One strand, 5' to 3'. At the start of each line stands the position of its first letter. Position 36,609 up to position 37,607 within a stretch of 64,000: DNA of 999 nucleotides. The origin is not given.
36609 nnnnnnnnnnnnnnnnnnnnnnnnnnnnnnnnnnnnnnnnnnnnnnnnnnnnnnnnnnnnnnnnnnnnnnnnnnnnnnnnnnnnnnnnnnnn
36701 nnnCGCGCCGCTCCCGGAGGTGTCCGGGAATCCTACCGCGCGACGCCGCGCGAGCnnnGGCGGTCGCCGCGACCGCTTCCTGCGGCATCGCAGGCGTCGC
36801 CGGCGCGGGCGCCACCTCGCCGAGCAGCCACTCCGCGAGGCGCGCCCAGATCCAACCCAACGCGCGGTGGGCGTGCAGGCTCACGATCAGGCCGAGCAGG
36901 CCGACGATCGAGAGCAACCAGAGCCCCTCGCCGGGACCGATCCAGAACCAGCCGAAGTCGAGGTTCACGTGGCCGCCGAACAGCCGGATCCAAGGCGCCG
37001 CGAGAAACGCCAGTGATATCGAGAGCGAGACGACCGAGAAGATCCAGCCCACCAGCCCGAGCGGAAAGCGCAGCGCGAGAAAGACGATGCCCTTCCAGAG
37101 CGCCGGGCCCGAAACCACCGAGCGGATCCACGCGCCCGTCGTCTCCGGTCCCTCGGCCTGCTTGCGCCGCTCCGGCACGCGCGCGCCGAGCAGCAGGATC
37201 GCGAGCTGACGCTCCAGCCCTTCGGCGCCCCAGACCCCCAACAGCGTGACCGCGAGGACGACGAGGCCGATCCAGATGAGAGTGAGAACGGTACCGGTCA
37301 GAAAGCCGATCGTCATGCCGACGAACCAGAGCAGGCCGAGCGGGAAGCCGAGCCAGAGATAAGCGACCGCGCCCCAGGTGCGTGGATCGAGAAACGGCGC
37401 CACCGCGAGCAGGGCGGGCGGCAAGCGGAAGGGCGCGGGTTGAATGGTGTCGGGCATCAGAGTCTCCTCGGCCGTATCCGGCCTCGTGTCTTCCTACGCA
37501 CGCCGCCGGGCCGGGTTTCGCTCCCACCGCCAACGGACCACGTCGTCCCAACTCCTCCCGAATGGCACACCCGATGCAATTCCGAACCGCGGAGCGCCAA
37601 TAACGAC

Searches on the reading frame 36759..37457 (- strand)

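Call 70: search_protein_families(library=pfam, proteins=[window:36759-37457:-], max_evalue=0.001)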
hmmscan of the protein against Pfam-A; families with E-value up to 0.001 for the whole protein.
window:36759-37457:- (233 aa): 1 family
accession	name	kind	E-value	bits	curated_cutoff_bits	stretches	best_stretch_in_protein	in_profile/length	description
PF13796.11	Sensor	-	2e-27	96.6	28.2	1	33-212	1-162/162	Putative sensor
